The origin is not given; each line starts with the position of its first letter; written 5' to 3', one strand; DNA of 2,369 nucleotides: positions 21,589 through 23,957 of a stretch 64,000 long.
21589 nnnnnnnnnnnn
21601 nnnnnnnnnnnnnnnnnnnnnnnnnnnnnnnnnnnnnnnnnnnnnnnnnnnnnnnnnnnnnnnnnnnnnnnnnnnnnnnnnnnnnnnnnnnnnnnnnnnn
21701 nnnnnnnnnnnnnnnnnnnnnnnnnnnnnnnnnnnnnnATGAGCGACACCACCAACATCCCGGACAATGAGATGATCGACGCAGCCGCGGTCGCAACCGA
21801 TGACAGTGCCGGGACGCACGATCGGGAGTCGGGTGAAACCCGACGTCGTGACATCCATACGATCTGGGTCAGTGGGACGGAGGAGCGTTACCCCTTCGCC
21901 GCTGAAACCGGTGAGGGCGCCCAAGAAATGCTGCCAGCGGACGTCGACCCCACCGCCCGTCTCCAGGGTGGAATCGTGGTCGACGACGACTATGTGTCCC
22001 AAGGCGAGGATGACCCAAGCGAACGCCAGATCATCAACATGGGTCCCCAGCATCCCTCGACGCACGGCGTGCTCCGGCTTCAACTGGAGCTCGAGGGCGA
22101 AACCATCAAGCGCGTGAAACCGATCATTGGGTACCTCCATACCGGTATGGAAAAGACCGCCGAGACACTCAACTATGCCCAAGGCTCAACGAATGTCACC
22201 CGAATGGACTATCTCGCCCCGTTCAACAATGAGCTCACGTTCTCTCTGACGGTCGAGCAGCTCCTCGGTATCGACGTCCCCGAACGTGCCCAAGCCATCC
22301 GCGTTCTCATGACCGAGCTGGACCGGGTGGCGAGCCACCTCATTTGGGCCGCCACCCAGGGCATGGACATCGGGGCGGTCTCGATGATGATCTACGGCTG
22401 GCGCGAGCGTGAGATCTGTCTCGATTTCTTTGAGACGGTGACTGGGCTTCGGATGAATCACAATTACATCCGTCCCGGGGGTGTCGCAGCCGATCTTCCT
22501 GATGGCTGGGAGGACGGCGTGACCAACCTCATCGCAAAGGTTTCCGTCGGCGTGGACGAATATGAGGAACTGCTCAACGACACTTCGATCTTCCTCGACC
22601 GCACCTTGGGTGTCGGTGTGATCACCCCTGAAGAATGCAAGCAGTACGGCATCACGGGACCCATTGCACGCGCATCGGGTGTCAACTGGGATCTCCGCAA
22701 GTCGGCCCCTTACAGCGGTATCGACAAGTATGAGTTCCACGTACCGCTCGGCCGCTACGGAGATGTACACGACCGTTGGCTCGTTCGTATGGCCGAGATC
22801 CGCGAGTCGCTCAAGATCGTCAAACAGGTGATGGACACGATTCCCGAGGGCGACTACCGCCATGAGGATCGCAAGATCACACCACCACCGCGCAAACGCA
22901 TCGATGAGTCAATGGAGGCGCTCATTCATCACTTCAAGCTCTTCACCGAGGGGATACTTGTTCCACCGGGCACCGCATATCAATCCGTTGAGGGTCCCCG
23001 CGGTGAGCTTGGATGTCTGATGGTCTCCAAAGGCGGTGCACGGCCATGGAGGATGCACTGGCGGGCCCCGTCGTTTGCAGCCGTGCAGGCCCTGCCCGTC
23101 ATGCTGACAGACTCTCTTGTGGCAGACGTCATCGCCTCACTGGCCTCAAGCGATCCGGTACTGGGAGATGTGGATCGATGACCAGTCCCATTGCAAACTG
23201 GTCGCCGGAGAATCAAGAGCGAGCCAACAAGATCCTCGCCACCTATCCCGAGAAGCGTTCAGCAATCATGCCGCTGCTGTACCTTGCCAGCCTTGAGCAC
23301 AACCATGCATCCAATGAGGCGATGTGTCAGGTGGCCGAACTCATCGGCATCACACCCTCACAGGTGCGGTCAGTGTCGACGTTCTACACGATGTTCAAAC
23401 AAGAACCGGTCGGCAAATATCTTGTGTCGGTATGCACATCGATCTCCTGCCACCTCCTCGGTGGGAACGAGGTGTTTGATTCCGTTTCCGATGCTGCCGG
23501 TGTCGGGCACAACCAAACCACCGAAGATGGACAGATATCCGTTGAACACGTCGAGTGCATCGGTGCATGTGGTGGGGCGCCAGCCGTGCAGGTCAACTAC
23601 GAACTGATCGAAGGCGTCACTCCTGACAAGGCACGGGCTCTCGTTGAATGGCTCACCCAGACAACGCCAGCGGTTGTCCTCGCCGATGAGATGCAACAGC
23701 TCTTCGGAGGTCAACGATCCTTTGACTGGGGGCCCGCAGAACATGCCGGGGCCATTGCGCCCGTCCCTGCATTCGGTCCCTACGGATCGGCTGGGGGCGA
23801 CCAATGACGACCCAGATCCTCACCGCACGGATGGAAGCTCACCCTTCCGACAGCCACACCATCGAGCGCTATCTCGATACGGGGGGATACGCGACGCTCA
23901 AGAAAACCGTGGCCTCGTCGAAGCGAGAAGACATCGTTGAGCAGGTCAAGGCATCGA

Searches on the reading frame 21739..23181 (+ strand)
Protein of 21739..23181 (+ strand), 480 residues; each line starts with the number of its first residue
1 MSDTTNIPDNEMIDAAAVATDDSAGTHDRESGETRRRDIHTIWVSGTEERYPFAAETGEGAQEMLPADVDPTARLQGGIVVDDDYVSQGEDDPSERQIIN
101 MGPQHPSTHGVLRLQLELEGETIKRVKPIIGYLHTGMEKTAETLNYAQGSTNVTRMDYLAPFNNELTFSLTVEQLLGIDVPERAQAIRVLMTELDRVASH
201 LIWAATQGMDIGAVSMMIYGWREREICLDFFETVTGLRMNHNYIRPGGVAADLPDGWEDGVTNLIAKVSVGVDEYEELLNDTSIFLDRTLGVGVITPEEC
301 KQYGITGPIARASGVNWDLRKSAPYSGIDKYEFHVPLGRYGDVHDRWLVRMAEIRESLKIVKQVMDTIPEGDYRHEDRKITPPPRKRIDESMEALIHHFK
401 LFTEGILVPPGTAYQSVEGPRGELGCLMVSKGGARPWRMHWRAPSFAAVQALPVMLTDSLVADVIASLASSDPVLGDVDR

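Call 72: search_protein_families(library=pfam, proteins=[window:21739-23181:+], max_evalue=0.001)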
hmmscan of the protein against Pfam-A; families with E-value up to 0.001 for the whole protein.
window:21739-23181:+ (480 aa): 1 family
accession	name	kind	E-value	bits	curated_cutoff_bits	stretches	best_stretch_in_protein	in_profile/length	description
PF00346.24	Complex1_49kDa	-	3.4e-106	354.7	24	1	210-480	1-271/271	Respiratory-chain NADH dehydrogenase, 49 Kd subunit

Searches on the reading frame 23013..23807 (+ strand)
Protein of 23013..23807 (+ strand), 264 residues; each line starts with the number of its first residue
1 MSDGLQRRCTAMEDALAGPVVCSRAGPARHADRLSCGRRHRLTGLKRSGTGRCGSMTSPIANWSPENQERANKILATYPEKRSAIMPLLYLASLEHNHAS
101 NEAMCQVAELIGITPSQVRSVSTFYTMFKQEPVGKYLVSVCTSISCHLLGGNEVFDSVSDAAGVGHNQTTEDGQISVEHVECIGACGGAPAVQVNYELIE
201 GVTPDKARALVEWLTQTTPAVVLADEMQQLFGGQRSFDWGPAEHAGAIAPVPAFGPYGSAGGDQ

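Call 72: search_protein_families(library=pfam, proteins=[window:23013-23807:+], max_evalue=0.001)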
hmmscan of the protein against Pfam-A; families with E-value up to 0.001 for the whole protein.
window:23013-23807:+ (264 aa): 1 family
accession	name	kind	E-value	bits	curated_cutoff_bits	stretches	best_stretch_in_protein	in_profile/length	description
PF01257.25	2Fe-2S_thioredx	-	1.1e-46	158.8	24.8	1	72-212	2-142/145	Thioredoxin-like [2Fe-2S] ferredoxin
